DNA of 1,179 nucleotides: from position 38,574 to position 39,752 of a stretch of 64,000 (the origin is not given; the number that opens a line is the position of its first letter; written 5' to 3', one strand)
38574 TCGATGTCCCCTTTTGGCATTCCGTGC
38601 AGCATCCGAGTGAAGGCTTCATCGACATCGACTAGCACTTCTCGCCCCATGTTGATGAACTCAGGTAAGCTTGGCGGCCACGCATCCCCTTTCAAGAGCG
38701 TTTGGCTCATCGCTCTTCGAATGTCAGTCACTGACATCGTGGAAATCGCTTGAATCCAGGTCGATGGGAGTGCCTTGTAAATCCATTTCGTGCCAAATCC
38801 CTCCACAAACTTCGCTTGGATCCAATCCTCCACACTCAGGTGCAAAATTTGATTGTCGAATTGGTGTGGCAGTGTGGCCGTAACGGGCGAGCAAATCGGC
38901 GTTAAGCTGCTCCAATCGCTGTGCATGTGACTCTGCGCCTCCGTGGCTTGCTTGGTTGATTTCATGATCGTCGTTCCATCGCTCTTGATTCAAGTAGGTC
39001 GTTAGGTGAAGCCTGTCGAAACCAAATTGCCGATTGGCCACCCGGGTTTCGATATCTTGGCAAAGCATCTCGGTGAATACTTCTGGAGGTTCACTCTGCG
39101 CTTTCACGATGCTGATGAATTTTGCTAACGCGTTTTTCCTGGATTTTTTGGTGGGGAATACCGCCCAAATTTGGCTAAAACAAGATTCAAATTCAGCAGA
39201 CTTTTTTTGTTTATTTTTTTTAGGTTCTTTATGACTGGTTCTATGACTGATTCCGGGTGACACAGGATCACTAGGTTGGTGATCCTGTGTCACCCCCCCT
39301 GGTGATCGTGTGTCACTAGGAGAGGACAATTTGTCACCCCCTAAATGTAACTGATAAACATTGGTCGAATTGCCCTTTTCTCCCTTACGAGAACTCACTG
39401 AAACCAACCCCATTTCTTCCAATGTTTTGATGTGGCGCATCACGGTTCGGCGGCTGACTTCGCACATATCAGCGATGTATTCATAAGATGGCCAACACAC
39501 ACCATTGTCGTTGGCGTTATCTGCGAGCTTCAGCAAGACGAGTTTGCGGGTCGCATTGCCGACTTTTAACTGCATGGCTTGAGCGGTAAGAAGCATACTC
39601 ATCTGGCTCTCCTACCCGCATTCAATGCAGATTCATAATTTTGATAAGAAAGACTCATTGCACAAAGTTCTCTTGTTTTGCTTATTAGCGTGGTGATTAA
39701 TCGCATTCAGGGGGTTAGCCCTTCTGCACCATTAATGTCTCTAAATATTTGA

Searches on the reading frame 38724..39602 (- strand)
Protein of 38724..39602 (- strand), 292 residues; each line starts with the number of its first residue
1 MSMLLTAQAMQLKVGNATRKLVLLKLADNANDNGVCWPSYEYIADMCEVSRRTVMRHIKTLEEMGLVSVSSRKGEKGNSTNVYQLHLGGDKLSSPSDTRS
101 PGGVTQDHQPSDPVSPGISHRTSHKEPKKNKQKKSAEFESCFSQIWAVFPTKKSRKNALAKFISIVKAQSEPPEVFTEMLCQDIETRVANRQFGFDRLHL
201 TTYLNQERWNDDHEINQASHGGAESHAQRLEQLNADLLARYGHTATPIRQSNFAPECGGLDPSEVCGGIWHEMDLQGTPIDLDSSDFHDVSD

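Call 59: search_protein_families(library=phrogs, proteins=[window:38724-39602:-], max_evalue=0.00001)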
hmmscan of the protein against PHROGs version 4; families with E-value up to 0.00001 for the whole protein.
window:38724-39602:- (292 aa): 18 families
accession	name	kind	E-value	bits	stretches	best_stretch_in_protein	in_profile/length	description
phrog_270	-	DNA, RNA and nucleotide metabolism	2.8e-67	228.7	1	3-291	33-335/383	replication initiation protein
phrog_8540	-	DNA, RNA and nucleotide metabolism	1.9e-36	127.1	1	1-141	1-158/196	replication initiation O-like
phrog_391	-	DNA, RNA and nucleotide metabolism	4.7e-34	119.4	1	1-154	1-181/298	replication initiation O-like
phrog_1032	-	DNA, RNA and nucleotide metabolism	3.9e-32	113.4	1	1-145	1-155/281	replication initiation protein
phrog_4617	-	DNA, RNA and nucleotide metabolism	8.6e-31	108.3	1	1-98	1-99/223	replication initiation protein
phrog_678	-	DNA, RNA and nucleotide metabolism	2.3e-19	71.1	1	2-139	58-213/346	replication initiation O-like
phrog_428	-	DNA, RNA and nucleotide metabolism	1.6e-18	68.1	1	18-131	106-209/455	replication initiation protein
phrog_11896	-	DNA, RNA and nucleotide metabolism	1.5e-16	62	1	1-134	1-134/225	primosomal protein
phrog_345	-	DNA, RNA and nucleotide metabolism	8.8e-15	56.2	1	1-137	31-166/297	replication initiation O-like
phrog_6643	-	DNA, RNA and nucleotide metabolism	1.7e-11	45.1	1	11-98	11-98/313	replication initiation protein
phrog_186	-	DNA, RNA and nucleotide metabolism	3e-11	44.6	1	13-134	38-159/308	DnaD-like helicase loader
phrog_8102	-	DNA, RNA and nucleotide metabolism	6.8e-11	42.8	1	31-86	52-107/337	replication initiation protein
phrog_9474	-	DNA, RNA and nucleotide metabolism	1e-08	36.1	1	112-229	161-265/288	replication initiation protein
phrog_33384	-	unknown function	1.9e-08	35.4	1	136-213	79-160/186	-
phrog_19658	-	DNA, RNA and nucleotide metabolism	5.9e-08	33.6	1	16-134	18-135/283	replication initiation protein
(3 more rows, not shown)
